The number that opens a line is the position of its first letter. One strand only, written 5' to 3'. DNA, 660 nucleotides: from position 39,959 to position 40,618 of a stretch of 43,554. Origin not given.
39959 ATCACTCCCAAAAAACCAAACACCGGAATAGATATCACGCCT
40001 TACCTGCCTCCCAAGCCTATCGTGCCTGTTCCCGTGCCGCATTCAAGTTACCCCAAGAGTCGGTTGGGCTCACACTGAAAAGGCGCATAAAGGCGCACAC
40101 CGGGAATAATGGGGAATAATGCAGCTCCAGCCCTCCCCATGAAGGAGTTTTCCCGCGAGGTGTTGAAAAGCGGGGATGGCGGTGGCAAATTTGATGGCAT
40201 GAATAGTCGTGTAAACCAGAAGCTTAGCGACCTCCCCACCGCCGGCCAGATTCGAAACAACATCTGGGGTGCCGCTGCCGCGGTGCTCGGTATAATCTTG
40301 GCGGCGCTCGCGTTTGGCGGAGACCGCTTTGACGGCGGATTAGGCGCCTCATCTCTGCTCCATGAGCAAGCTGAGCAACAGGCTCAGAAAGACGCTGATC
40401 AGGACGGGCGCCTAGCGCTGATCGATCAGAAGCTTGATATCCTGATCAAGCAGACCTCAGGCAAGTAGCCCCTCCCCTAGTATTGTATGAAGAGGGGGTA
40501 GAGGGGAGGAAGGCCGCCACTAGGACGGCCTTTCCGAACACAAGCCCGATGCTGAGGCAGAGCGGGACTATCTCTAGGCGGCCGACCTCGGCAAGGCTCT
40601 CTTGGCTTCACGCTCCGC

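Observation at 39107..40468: Four envelope-targeted small proteins after the repressor, including a TM-anchored/lipoprotein paralog pair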

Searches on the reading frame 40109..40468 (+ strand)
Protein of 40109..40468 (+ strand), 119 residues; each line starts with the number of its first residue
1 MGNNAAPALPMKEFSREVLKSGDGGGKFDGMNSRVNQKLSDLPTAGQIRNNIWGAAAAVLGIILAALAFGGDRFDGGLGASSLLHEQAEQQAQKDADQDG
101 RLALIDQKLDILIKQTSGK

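Call 5: search_protein_families(library=pfam, proteins=[window:40109-40468:+], max_evalue=1)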
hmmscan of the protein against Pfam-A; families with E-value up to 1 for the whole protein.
window:40109-40468:+ (119 aa): 2 families
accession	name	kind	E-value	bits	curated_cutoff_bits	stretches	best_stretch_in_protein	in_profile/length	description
PF16479.10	DUF5056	-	0.05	14.3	28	1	29-68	19-55/93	Domain of unknown function (DUF5056)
PF04932.20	Wzy_C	-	0.066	13.4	31.7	1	51-113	41-96/149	O-Antigen ligase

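Call 6: search_protein_families(library=phrogs, proteins=[window:40109-40468:+], max_evalue=1)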
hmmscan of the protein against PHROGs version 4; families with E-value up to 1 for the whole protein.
window:40109-40468:+ (119 aa): 1 family
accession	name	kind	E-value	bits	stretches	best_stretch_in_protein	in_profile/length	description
phrog_27189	-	unknown function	0.3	12.5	0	26-52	33-59/78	-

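Call 21: find_homologous_proteins(query=window:40109-40468:+, max_evalue=0.01)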
Query window:40109-40468:+ (119 aa): 21 proteins with E <= 0.01 among 105 candidates.
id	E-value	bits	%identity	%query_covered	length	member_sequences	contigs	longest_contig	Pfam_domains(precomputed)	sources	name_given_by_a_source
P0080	9.6e-62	224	100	92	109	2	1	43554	-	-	-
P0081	1.4e-27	114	53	95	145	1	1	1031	-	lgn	-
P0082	3.0e-25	107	50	94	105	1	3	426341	-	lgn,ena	-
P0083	6.2e-25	106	50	95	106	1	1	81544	-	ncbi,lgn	-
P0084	1.1e-24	105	50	94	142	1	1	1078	-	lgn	-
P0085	1.5e-24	104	52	93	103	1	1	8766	-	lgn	-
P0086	2.2e-24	104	50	94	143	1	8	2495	-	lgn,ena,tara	tara:strand:- start:145 stop:576 length:432 start_codon:yes stop_codon:yes gene_type:complete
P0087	1.6e-23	101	50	95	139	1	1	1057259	-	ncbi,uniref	ncbi:hypothetical protein [Novosphingobium aquae]|uniref:Uncharacterized protein n=1 Tax=Novosphingo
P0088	4.2e-23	100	58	76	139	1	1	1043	-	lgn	-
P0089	1.6e-22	98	49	93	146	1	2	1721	-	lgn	-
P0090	2.4e-22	97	46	93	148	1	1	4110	-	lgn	-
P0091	6.6e-22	96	52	79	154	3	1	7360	-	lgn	-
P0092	1.9e-21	94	49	95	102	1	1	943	-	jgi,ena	-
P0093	8.1e-21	92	58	76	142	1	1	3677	-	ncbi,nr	ncbi:MAG: hypothetical protein P8J20_11170 [Novosphingobium sp.]|nr:hypothetical protein [Novosphing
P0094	1.5e-20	92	50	93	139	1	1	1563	-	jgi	jgi:hypothetical protein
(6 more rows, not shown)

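Call 24: find_encoding_contigs(protein=P0087, flank=7000, max_places=2)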
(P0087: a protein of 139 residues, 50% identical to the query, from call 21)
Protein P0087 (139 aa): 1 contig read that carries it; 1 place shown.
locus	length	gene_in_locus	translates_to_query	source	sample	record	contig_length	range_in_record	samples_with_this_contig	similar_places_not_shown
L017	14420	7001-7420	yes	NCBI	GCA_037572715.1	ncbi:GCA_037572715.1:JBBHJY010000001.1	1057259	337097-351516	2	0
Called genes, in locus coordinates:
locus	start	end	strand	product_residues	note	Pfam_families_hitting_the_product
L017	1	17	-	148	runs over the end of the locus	-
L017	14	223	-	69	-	-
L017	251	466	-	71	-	-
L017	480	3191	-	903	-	-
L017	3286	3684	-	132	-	PF04606:Ogr_Delta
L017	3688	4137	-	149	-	-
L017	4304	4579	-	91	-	PF15943:YdaS_toxin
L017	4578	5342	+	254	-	PF13384:HTH_23 (faint), PF01381:HTH_3 (weak), PF13443:HTH_26 (weak), PF00717:Peptidase_S24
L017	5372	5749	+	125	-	PF08797:HIRAN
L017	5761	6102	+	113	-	PF05154:TM2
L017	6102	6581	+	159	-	-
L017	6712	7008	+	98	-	-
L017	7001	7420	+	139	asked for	-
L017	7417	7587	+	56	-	-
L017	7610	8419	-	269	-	PF12760:Zn_ribbon_IS1595, PF12762:DDE_Tnp_IS1595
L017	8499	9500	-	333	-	PF05954:Phage_GPD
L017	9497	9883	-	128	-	PF06995:Phage_P2_GpU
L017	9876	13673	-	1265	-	PF10145:PhageMin_Tail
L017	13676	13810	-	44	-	PF06528:Phage_P2_GpE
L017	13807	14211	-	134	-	PF10109:Phage_TAC_7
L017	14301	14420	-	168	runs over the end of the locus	PF04985:Phage_tube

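Call 25: find_encoding_contigs(protein=P0083, flank=7000, max_places=2)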
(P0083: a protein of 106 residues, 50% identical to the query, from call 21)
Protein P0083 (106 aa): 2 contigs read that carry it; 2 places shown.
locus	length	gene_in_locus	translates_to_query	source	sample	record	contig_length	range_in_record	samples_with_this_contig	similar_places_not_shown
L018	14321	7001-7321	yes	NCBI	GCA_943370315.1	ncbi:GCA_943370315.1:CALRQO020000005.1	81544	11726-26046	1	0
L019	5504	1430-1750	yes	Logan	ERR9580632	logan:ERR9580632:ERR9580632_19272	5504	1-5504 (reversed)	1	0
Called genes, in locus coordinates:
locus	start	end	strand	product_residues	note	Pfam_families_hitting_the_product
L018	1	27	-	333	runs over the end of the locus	PF03767:Acid_phosphat_B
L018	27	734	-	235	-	PF01144:CoA_trans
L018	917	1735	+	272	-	PF00582:Usp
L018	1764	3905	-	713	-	PF07715:Plug, PF00593:TonB_dep_Rec_b-barrel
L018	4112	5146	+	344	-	PF00561:Abhydrolase_1, PF12146:Hydrolase_4, PF03096:Ndr (weak), PF12697:Abhydrolase_6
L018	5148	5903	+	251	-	PF01656:CbiA, PF09140:MipZ (faint), PF10609:ParA (weak), PF13614:AAA_31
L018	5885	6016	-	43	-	-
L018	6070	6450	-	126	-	PF01850:PIN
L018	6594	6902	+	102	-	-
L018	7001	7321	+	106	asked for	-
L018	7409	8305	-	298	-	PF12760:Zn_ribbon_IS1595, PF12762:DDE_Tnp_IS1595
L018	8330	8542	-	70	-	PF04014:MazE_antitoxin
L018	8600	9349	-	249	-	-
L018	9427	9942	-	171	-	-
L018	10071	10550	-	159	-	PF00583:Acetyltransf_1, PF13673:Acetyltransf_10, PF13508:Acetyltransf_7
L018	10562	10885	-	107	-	PF00893:Multi_Drug_Res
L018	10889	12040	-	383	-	PF04551:GcpE, PF26540:GcpE_C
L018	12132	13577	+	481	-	PF04389:Peptidase_M28, PF05343:Peptidase_M42 (faint), PF01546:Peptidase_M20, PF07687:M20_dimer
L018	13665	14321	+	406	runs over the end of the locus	PF01757:Acyl_transf_3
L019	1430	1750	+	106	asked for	-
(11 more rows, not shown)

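Call 26: find_encoding_contigs(protein=P0082, flank=7000, max_places=2)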
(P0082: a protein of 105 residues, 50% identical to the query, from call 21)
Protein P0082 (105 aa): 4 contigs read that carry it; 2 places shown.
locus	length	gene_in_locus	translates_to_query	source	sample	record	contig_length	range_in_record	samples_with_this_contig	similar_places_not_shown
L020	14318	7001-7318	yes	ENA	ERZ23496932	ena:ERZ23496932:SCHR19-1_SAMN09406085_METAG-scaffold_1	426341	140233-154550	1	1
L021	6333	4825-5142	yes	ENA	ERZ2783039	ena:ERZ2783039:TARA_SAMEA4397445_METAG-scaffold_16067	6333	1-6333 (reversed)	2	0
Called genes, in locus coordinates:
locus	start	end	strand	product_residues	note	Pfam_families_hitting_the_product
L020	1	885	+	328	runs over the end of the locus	PF02885:Glycos_trans_3N, PF00591:Glycos_transf_3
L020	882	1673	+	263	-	PF00218:IGPS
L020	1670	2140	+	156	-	PF01967:MoaC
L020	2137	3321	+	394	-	PF03453:MoeA_N, PF00994:MoCF_biosynth, PF03454:MoeA_C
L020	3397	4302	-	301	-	PF00781:DAGK_cat, PF19279:YegS_C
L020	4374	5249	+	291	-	PF00149:Metallophos, PF12850:Metallophos_2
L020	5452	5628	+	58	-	PF07043:DUF1328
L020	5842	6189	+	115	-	PF00903:Glyoxalase, PF12681:Glyoxalase_2 (weak), PF18029:Glyoxalase_6 (weak)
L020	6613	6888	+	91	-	-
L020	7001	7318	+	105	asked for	-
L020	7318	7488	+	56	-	-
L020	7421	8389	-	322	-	PF12760:Zn_ribbon_IS1595, PF12762:DDE_Tnp_IS1595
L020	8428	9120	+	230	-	PF01726:LexA_DNA_bind, PF00717:Peptidase_S24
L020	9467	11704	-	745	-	PF13567:DUF4131, PF03772:Competence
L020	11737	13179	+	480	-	PF00749:tRNA-synt_1c, PF19269:Anticodon_2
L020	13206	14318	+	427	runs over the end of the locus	PF00285:Citrate_synt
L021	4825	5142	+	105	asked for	-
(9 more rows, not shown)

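Call 38: search_protein_families(library=padloc, proteins=[window:40109-40468:+], max_evalue=0.1)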
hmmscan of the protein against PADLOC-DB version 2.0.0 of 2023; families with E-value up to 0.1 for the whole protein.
window:40109-40468:+ (119 aa): 0 families

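Call 39: search_protein_families(library=pfam, alignment_id=A3, max_evalue=0.1)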
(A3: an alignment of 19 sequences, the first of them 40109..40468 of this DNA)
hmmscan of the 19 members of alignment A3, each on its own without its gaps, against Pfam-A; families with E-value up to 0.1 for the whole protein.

A. member 1, window:40109-40468:+ (119 aa): 2 families
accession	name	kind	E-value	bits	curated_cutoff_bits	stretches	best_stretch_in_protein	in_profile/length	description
PF16479.10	DUF5056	-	0.05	14.3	28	1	29-68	19-55/93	Domain of unknown function (DUF5056)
PF04932.20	Wzy_C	-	0.066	13.4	31.7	1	51-113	41-96/149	O-Antigen ligase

B. families by the number of members that match (of 19 scanned): 7 families
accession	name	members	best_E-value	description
PF23831.1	DUF7201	4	0.035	Coiled-coil region of unknown function (DUF7201)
PF04860.17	Phage_portal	3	0.021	Phage portal protein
PF03882.20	KicB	1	0.0025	MukF winged-helix domain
PF04459.17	DUF512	1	0.043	Protein of unknown function (DUF512)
PF16479.10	DUF5056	1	0.05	Domain of unknown function (DUF5056)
PF04932.20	Wzy_C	1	0.066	O-Antigen ligase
PF22784.1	PTP-SAK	1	0.076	Swiss Army Knife protein, DSP-PTPase phosphatase domain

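Call 43: search_dna_similar(query=window:40109-40468:+, collection=phages, mode=protein, max_evalue=0.001)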
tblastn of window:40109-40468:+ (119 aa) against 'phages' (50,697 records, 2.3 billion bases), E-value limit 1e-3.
No match.

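Call 49: search_protein_families(library=ncbifam, proteins=[window:40109-40468:+, P0087], max_evalue=0.1)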
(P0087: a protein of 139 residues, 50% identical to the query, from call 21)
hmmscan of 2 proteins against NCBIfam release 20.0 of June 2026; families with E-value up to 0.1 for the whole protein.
window:40109-40468:+ (119 aa): 1 family
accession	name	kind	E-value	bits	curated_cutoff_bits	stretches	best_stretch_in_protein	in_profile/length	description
NF011903.0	PRK15376.1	equivalog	0.062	11.6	888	1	23-67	510-554/685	SPI-1 type III secretion system effector SipA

P0087 (139 aa): 0 families

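Call 51: find_related_loci(query=A3, collection=viral_contigs, flank=6000)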
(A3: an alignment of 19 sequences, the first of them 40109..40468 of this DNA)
Query A3 (119 aa) in viral_contigs; peptide patterns used: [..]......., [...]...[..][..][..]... (x = any residue, [..] = any of these).
429 stretches matched a pattern; 12 encode a relative of the query (tblastn E <= 1e-3); 12 distinct loci.
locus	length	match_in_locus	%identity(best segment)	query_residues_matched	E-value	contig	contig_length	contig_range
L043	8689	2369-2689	47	7-119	2e-27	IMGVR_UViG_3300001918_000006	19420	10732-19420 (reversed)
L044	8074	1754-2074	47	7-119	1e-26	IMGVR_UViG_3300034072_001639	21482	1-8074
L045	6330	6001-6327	42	7-117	3e-22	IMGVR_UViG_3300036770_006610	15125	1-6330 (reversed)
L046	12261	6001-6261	36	26-116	1e-15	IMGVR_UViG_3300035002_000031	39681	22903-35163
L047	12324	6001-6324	38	13-109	2e-15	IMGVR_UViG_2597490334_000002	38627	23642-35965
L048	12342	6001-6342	28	6-114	9e-9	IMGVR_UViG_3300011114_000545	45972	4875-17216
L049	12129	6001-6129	44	55-102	2e-8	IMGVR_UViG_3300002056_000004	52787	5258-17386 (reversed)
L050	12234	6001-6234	38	42-115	4e-8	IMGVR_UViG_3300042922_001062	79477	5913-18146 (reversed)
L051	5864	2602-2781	39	34-90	1e-6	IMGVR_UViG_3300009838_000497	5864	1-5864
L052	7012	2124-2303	39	34-90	1e-6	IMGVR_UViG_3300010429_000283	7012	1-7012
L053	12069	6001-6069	74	96-118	7e-6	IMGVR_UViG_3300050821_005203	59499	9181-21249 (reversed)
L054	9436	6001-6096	50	69-97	2e-5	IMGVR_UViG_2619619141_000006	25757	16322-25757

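Call 57: search_protein_families(library=pfam, proteins=[L047:5896-6375:+, L046:5827-6273:+, L017:6102-6581:+, L017:6712-7008:+, L017:7417-7587:+, L020:6613-6888:+, L018:6594-6902:+], max_evalue=0.5)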
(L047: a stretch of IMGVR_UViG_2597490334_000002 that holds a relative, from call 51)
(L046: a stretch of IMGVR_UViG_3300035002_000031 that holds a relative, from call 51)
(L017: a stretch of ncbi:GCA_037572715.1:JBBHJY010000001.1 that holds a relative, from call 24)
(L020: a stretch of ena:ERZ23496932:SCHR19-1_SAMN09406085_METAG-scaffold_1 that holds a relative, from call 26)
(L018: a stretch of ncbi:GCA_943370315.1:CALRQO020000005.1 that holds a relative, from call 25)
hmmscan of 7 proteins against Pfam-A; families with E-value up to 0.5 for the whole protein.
L047:5896-6375:+ (159 aa): 0 families

L046:5827-6273:+ (148 aa): 2 families
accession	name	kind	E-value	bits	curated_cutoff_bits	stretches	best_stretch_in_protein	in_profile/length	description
PF07798.16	CCDC90-like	-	0.023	15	33.5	1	49-99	123-171/175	Coiled-coil domain-containing protein 90-like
PF10779.14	XhlA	-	0.35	11.5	34.7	0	53-97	22-67/67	Haemolysin XhlA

L017:6102-6581:+ (159 aa): 0 families

L017:6712-7008:+ (98 aa): 1 family
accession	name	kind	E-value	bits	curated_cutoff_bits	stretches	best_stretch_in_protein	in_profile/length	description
PF20138.4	DUF6528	-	0.082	12.2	23.5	1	12-57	133-178/327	Family of unknown function (DUF6528)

L017:7417-7587:+ (56 aa): 0 families

L020:6613-6888:+ (91 aa): 0 families

L018:6594-6902:+ (102 aa): 0 families

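Call 65: search_protein_families(library=phrogs, proteins=[L046:5827-6273:+, L047:5896-6375:+, L048:5932-6369:+, L050:5524-6270:+, L043:2249-2692:+, L043:1972-2247:+, L017:6712-7008:+], max_evalue=0.1)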
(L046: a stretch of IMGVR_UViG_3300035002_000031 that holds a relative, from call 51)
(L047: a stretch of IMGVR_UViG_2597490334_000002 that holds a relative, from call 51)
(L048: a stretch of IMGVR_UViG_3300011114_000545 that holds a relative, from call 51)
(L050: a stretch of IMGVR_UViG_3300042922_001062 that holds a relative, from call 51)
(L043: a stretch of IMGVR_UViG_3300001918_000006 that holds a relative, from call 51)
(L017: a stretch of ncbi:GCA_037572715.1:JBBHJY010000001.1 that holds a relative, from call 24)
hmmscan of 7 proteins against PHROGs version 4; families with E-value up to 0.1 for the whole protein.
L046:5827-6273:+ (148 aa): 1 family
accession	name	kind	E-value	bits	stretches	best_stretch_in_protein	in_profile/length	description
phrog_2350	-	unknown function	0.039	15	0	115-139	24-48/62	-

L047:5896-6375:+ (159 aa): 0 families

L048:5932-6369:+ (145 aa): 0 families

L050:5524-6270:+ (248 aa): 4 families
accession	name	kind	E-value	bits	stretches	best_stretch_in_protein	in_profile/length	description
phrog_5211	-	unknown function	0.0057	17.9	1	96-178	16-97/112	-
phrog_1193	-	other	0.0072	17.3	1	119-178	5-66/76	hemolysin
phrog_5820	-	unknown function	0.025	15.2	1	92-139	49-96/200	-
phrog_7090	-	unknown function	0.082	14.4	0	93-185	35-123/127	-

L043:2249-2692:+ (147 aa): 0 families

L043:1972-2247:+ (91 aa): 1 family
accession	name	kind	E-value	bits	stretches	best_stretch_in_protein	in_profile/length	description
phrog_26297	-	unknown function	2e-14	54.8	1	15-87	9-82/93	-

L017:6712-7008:+ (98 aa): 1 family
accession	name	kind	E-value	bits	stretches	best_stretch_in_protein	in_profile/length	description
phrog_6549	-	unknown function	0.023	16.1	1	15-41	13-39/64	-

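Call 81: search_protein_families(library=pfam, proteins=[L050:4361-5164:+, L047:4570-5157:+, L046:4901-5260:-, L043:1292-1969:+, L048:6496-7173:+, L048:7906-9270:+, L043:2789-3505:+], max_evalue=0.01)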
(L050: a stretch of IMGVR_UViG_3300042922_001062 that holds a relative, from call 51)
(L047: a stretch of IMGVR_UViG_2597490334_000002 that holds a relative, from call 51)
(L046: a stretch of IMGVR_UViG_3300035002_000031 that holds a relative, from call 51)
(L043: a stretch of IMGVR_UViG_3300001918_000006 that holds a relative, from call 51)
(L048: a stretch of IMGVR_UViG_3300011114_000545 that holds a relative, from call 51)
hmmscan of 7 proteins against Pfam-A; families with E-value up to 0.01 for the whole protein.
L050:4361-5164:+ (267 aa): 1 family
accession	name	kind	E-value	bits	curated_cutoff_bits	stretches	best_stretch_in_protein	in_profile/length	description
PF13560.12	HTH_31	-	0.0008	20.1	27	1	54-91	12-49/64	Helix-turn-helix domain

L047:4570-5157:+ (195 aa): 5 families
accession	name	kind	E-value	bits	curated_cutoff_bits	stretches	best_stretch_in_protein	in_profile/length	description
PF01381.28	HTH_3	-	3.7e-13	49.7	23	1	98-152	1-55/55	Helix-turn-helix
PF13560.12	HTH_31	-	7.4e-11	42.6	27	1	94-147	2-56/64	Helix-turn-helix domain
PF12844.13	HTH_19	-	1.5e-07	31.6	30.2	1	97-157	3-63/64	Helix-turn-helix domain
PF13443.12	HTH_26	-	3.8e-06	27.5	22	1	97-154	1-59/63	Cro/C1-type HTH DNA-binding domain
PF04545.22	Sigma70_r4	-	0.00052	19.9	24.1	0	101-128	15-42/50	Sigma-70, region 4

L046:4901-5260:- (119 aa): 3 families
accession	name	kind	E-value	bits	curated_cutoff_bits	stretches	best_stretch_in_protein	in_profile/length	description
PF01381.28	HTH_3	-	2.3e-06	28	23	1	39-82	3-46/55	Helix-turn-helix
PF13560.12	HTH_31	-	0.0001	23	27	1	35-71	4-39/64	Helix-turn-helix domain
PF15943.11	YdaS_toxin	-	0.0063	16.8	30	0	50-97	13-60/65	Bacterial toxin YdaS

L043:1292-1969:+ (225 aa): 7 families
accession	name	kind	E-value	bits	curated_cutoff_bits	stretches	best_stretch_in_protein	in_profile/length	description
PF00717.28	Peptidase_S24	-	2.4e-16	59.9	23.3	1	117-219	21-116/116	Peptidase S24-like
PF01381.28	HTH_3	-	4.5e-10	39.8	23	1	14-65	3-55/55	Helix-turn-helix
PF13443.12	HTH_26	-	2e-06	28.4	22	1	13-61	3-53/63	Cro/C1-type HTH DNA-binding domain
PF13560.12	HTH_31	-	0.00032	21.4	27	1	13-62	7-58/64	Helix-turn-helix domain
PF13936.12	HTH_38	-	0.0007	19.7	27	1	15-39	15-39/44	Helix-turn-helix domain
PF07022.19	Phage_CI_repr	-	0.00099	19.8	22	1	22-71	14-63/65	Bacteriophage CI repressor helix-turn-helix domain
PF20432.4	Xre-like-HTH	-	0.0031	18.2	25.8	0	14-40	16-43/63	Antitoxin Xre-like helix-turn-helix domain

L048:6496-7173:+ (225 aa): 4 families
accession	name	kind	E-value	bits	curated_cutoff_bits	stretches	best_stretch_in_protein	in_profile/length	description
PF13384.12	HTH_23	-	2e-06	27.8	24.6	0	43-71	12-40/50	Homeodomain-like domain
PF13518.12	HTH_28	-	0.00023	21.6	25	0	112-142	4-34/52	Helix-turn-helix domain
PF13551.12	HTH_29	-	0.001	19.6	28.1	0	44-73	7-40/64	Winged helix-turn helix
PF12840.13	HTH_20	-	0.0014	19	27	0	44-70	14-40/51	Helix-turn-helix domain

L048:7906-9270:+ (454 aa): 1 family
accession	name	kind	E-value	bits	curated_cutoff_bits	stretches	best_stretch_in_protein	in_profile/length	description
PF18760.7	ART-PolyVal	-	6.8e-05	24.1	31.2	1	131-174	9-46/140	ADP-Ribosyltransferase in polyvalent proteins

L043:2789-3505:+ (238 aa): 0 families
